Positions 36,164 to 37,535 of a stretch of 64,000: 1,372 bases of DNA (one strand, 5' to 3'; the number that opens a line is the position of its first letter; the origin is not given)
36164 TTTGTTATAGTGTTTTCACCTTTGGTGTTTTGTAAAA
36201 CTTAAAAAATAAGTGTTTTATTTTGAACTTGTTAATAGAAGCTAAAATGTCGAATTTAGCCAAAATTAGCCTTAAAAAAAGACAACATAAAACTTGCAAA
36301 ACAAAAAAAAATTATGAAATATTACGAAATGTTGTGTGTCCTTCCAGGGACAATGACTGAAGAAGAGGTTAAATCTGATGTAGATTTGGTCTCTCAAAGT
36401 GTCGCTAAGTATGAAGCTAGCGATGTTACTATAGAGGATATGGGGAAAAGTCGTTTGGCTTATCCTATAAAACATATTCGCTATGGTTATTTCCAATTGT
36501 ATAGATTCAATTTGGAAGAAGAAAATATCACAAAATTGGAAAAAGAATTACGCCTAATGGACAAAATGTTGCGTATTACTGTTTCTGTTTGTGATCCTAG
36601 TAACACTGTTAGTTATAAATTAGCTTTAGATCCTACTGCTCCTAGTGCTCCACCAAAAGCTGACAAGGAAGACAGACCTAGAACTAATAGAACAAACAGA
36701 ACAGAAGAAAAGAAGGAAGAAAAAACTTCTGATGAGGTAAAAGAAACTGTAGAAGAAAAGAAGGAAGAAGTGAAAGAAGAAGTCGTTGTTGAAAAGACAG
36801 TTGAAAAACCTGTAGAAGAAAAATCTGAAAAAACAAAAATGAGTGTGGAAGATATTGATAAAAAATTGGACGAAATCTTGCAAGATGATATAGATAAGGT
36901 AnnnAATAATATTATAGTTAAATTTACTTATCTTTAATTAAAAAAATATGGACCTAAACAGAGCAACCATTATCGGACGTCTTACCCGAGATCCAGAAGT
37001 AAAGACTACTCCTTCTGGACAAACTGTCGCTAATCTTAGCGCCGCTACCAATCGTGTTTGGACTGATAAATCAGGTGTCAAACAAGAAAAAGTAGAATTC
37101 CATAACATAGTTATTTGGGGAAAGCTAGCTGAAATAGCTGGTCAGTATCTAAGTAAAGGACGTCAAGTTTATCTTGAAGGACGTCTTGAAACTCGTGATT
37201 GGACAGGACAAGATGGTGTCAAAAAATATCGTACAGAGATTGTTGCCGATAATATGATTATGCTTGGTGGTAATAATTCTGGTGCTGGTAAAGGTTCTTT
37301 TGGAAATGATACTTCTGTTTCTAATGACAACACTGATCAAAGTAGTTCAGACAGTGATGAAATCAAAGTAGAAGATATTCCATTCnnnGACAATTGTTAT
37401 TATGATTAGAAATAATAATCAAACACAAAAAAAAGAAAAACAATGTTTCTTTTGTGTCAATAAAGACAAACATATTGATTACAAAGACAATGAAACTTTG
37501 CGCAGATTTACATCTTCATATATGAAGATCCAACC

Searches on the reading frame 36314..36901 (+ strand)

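Call 15: search_protein_families(library=pfam, proteins=[window:36314-36901:+], max_evalue=0.001)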
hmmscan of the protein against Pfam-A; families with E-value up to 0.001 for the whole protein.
window:36314-36901:+ (196 aa): 1 family
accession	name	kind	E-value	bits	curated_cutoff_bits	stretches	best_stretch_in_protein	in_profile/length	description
PF01250.22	Ribosomal_S6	-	1.9e-17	63.7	27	1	4-90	2-88/90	Ribosomal protein S6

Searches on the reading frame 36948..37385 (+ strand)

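Call 15: search_protein_families(library=pfam, proteins=[window:36948-37385:+], max_evalue=0.001)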
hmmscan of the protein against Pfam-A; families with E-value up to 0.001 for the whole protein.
window:36948-37385:+ (146 aa): 1 family
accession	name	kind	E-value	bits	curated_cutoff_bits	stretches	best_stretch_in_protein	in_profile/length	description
PF00436.31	SSB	-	1.4e-37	128.4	26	1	3-106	1-104/104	Single-strand binding protein family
